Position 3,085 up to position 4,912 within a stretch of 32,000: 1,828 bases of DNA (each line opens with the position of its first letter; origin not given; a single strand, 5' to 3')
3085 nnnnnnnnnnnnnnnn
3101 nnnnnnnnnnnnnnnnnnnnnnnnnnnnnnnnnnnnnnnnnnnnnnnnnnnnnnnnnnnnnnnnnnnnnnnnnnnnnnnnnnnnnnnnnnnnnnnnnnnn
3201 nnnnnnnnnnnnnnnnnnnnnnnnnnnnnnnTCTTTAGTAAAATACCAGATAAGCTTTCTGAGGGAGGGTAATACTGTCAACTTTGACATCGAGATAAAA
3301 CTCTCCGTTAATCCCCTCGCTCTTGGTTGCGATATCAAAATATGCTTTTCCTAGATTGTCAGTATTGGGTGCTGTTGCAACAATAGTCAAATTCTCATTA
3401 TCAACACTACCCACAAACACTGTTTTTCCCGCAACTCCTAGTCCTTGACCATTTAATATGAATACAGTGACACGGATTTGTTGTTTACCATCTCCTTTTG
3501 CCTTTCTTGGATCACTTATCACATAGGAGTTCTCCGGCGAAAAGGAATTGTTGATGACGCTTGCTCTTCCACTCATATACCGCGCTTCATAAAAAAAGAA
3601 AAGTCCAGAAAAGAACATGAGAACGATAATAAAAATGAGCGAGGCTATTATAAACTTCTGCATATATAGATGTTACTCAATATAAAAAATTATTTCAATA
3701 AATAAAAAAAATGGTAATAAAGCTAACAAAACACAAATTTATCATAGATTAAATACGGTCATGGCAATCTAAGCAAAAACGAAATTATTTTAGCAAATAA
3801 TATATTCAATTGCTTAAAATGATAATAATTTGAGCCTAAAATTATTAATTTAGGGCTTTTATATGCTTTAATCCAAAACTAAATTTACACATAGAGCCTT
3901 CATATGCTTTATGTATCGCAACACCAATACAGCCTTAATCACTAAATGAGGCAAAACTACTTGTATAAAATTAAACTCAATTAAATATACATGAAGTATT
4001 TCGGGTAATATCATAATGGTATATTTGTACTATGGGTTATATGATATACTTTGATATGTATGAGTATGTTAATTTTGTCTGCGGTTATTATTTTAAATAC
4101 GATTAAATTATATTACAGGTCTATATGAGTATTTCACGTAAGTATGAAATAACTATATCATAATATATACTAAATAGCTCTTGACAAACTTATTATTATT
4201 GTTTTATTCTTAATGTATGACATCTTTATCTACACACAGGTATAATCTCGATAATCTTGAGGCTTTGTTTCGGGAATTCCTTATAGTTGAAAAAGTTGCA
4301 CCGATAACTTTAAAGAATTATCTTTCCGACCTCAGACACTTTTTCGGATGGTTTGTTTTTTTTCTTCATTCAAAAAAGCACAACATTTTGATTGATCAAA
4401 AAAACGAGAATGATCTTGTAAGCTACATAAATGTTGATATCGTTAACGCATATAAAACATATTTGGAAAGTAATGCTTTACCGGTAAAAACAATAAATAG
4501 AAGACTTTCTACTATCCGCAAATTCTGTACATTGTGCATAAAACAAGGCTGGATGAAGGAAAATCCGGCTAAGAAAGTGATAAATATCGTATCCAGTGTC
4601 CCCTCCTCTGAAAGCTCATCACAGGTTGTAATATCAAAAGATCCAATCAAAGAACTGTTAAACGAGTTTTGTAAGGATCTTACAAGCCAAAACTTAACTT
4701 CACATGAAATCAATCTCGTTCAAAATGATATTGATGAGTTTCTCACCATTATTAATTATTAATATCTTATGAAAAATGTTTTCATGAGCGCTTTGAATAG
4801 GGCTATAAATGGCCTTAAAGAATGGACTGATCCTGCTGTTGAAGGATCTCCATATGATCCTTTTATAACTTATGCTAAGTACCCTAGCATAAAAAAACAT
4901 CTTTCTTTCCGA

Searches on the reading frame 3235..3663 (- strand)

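Call 46: search_protein_families(library=pfam, proteins=[window:3235-3663:-], max_evalue=0.001)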
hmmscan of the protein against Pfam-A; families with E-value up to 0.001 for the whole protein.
window:3235-3663:- (142 aa): 1 family
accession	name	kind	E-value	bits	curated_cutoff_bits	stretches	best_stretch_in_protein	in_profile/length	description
PF02369.22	Big_1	-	1.2e-07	32.1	34.9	1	50-117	6-72/93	Bacterial Ig-like domain (group 1)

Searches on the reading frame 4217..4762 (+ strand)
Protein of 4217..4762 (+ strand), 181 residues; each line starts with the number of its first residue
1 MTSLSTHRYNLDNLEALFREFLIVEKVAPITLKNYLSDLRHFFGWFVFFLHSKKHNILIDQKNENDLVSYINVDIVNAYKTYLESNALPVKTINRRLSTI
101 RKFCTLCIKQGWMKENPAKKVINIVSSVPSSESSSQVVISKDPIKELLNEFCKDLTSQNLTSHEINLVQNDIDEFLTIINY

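Call 46: search_protein_families(library=pfam, proteins=[window:4217-4762:+], max_evalue=0.001)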
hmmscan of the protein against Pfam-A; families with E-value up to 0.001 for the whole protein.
window:4217-4762:+ (181 aa): 2 families
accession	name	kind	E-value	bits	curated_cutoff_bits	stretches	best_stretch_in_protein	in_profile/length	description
PF13102.12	Phage_int_SAM_5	-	1.3e-10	42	22.3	1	68-120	43-97/98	Phage integrase SAM-like domain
PF02899.23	Phage_int_SAM_1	-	2.6e-08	34.5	22.3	1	18-110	4-82/83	Phage integrase, N-terminal SAM-like domain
